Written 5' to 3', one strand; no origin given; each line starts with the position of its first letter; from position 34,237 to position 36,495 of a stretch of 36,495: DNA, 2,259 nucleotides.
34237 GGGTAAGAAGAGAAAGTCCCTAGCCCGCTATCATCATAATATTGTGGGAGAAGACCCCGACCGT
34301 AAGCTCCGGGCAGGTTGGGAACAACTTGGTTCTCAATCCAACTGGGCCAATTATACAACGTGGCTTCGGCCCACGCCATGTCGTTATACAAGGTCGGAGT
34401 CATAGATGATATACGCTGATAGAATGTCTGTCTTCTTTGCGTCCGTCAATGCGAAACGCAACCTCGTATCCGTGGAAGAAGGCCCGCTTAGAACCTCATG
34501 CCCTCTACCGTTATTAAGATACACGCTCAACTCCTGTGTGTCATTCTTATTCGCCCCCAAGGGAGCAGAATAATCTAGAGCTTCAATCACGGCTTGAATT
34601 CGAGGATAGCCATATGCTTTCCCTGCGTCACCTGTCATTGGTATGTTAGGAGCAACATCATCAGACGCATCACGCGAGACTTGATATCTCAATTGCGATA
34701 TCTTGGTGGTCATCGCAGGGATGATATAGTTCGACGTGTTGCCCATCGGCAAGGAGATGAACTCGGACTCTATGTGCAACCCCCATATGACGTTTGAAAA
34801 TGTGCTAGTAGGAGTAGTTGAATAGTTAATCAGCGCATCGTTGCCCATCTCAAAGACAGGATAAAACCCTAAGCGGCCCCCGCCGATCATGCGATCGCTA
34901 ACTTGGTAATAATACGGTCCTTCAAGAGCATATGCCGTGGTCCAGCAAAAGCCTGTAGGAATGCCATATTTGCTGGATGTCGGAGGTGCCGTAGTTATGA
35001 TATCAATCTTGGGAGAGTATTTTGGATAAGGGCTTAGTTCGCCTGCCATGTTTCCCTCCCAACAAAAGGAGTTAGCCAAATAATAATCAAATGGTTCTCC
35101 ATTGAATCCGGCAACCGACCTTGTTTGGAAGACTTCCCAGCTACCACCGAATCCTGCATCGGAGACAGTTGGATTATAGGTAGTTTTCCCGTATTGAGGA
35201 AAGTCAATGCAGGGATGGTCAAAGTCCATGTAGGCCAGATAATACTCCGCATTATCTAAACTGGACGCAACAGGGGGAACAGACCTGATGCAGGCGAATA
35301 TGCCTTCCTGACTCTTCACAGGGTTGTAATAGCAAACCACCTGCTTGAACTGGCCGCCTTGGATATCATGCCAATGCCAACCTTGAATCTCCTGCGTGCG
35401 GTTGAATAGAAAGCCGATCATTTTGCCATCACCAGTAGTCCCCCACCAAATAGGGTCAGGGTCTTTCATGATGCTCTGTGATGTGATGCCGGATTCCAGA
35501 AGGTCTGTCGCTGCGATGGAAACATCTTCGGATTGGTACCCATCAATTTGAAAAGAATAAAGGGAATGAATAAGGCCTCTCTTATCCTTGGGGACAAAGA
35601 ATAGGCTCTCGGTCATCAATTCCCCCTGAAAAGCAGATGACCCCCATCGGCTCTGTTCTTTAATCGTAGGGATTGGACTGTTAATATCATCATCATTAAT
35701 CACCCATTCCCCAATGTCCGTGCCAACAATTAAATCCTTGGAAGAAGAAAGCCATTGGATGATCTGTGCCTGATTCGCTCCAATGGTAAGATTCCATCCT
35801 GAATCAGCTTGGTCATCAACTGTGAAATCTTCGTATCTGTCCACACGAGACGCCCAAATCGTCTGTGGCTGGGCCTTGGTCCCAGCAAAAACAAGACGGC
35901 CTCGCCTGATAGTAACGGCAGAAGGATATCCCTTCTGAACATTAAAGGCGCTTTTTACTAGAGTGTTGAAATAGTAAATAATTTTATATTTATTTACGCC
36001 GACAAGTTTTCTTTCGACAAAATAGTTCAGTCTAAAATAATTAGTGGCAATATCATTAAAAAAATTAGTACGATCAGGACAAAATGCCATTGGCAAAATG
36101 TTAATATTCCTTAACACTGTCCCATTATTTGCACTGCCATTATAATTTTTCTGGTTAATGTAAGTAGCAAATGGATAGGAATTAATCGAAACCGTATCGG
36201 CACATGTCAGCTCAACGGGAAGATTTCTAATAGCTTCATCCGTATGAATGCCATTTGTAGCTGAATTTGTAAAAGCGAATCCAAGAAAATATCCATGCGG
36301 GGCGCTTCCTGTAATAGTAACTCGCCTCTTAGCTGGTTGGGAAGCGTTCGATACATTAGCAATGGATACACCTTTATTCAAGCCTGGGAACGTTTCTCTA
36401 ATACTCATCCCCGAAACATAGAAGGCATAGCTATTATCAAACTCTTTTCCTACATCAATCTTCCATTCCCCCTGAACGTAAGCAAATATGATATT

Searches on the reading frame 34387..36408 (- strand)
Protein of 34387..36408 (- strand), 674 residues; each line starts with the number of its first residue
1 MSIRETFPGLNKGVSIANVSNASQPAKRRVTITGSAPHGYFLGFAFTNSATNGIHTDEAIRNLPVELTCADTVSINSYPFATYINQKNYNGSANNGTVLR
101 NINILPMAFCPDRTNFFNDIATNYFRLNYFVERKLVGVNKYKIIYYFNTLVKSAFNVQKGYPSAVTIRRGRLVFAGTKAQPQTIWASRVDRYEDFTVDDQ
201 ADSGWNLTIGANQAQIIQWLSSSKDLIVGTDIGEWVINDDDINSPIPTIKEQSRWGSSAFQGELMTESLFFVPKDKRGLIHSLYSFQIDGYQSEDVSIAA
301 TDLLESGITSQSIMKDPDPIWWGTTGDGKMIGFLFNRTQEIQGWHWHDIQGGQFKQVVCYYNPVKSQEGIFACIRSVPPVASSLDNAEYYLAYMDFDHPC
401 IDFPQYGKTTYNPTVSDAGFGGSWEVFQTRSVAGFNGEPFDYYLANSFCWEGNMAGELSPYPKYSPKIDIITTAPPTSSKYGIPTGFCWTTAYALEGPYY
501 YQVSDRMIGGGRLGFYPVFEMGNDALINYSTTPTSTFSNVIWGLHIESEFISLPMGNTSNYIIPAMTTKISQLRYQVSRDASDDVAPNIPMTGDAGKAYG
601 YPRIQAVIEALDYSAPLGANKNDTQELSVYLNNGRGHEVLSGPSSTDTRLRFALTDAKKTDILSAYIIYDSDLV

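Call 28: search_protein_families(library=pfam, proteins=[window:34387-36408:-], max_evalue=0.01)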
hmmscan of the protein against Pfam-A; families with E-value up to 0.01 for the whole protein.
window:34387-36408:- (674 aa): 0 families

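Call 48: search_protein_families(library=phrogs, proteins=[window:34387-36408:-], max_evalue=0.001)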
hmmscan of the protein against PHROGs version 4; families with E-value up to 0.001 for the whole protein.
window:34387-36408:- (674 aa): 3 families
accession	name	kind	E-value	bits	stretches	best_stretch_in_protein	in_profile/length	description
phrog_376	-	tail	1.6e-53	183.2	1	151-375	286-516/712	tail protein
phrog_15566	-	tail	8.7e-30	104.7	1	150-358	36-249/552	tail protein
phrog_30010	-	unknown function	3.9e-05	23.6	1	279-358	190-270/517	-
